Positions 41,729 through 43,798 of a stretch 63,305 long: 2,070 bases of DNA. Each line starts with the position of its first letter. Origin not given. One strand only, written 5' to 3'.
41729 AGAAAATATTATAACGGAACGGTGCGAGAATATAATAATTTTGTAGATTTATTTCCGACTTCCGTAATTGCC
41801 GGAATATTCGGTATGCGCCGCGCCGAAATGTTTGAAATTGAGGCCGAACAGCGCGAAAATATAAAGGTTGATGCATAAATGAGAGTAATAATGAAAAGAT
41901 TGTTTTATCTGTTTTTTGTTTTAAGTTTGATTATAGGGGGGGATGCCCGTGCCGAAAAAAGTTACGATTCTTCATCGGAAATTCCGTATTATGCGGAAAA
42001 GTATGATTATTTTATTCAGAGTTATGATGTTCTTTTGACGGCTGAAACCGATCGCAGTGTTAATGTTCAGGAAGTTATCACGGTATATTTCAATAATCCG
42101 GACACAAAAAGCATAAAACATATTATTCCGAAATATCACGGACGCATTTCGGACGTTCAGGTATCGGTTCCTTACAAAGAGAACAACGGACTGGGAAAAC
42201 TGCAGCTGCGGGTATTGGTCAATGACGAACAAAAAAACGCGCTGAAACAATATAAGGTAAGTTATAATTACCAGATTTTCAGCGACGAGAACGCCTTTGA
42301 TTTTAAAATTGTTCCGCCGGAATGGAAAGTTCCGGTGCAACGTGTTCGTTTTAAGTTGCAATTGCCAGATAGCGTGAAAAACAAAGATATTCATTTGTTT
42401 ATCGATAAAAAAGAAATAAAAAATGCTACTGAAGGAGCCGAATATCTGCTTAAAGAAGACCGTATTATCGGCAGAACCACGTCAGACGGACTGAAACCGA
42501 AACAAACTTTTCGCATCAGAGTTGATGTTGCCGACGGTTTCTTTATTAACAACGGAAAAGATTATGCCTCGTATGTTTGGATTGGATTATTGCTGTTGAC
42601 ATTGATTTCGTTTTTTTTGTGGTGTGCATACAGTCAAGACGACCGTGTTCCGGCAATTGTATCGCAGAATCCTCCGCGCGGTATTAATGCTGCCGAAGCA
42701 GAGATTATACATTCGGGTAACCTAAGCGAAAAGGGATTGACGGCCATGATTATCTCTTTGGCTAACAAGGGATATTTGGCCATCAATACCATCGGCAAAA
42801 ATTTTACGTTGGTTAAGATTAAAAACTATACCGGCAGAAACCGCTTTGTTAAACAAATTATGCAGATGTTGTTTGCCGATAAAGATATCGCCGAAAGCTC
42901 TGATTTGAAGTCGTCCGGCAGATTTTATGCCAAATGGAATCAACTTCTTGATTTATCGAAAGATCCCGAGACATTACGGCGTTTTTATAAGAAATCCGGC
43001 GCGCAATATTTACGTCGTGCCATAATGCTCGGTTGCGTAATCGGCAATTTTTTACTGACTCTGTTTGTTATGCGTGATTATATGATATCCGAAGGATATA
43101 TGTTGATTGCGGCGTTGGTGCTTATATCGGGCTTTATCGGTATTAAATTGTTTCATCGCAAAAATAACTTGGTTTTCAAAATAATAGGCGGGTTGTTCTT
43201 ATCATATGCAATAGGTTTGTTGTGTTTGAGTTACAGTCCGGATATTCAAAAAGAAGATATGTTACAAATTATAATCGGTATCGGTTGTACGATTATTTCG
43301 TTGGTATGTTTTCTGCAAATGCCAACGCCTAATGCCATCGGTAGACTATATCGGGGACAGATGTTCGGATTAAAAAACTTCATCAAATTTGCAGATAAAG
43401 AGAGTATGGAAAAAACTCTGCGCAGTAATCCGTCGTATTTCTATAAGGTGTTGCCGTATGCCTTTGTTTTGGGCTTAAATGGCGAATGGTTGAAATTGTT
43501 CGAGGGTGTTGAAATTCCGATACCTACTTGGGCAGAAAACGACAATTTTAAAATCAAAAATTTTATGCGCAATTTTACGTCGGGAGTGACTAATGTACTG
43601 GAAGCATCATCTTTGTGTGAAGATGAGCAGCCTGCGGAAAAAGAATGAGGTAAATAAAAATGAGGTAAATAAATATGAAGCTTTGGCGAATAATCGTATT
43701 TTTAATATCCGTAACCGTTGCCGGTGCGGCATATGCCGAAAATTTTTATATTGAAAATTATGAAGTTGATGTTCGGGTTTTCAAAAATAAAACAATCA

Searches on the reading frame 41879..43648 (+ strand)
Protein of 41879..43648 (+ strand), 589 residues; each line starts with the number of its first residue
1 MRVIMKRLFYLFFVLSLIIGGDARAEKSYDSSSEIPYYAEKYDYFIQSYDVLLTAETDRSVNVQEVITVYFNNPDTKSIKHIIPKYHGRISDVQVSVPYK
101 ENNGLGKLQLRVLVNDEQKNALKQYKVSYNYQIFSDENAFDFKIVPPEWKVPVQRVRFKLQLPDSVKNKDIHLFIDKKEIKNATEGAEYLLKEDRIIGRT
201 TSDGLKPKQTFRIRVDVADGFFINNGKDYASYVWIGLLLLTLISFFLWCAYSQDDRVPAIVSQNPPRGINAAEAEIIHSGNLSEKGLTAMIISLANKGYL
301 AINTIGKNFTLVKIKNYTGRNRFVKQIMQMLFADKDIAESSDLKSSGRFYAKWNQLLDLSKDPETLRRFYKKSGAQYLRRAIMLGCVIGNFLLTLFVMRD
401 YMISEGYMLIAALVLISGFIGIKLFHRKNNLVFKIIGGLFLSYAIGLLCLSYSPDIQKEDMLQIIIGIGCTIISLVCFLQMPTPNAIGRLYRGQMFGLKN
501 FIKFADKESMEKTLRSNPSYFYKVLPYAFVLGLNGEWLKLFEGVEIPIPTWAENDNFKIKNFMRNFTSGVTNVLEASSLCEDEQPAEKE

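Call 75: find_encoding_contigs(protein=window:41879-43648:+, flank=10000, max_places=1)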
Protein window:41879-43648:+ (589 aa): 1 contig read that carries it; 1 place shown.
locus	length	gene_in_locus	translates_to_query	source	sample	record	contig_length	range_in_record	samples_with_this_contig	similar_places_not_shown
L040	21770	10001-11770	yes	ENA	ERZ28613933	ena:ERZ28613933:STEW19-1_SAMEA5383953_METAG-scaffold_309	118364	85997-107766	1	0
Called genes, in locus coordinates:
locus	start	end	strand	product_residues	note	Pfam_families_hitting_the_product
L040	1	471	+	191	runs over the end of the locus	PF02622:DUF179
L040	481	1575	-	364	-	PF04055:Radical_SAM, PF06969:HemN_C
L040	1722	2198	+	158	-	PF03938:OmpH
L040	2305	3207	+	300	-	-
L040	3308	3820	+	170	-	PF00691:OmpA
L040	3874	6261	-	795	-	PF00580:UvrD-helicase, PF01443:Viral_helicase1 (faint), PF13245:AAA_19, PF13604:AAA_30 (faint), PF13361:UvrD_C, PF13538:UvrD_C_2 (faint)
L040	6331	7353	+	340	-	PF20030:bpMoxR, PF07726:AAA_3, PF07728:AAA_5, PF17863:AAA_lid_2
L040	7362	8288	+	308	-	PF01882:DUF58, PF13519:VWA_2 (weak)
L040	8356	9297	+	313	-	-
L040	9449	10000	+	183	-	PF04011:LemA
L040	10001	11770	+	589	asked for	PF09972:DUF2207, PF20990:DUF2207_C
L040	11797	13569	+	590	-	PF09972:DUF2207, PF20990:DUF2207_C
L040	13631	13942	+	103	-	PF00581:Rhodanese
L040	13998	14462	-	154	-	-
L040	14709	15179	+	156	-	PF00572:Ribosomal_L13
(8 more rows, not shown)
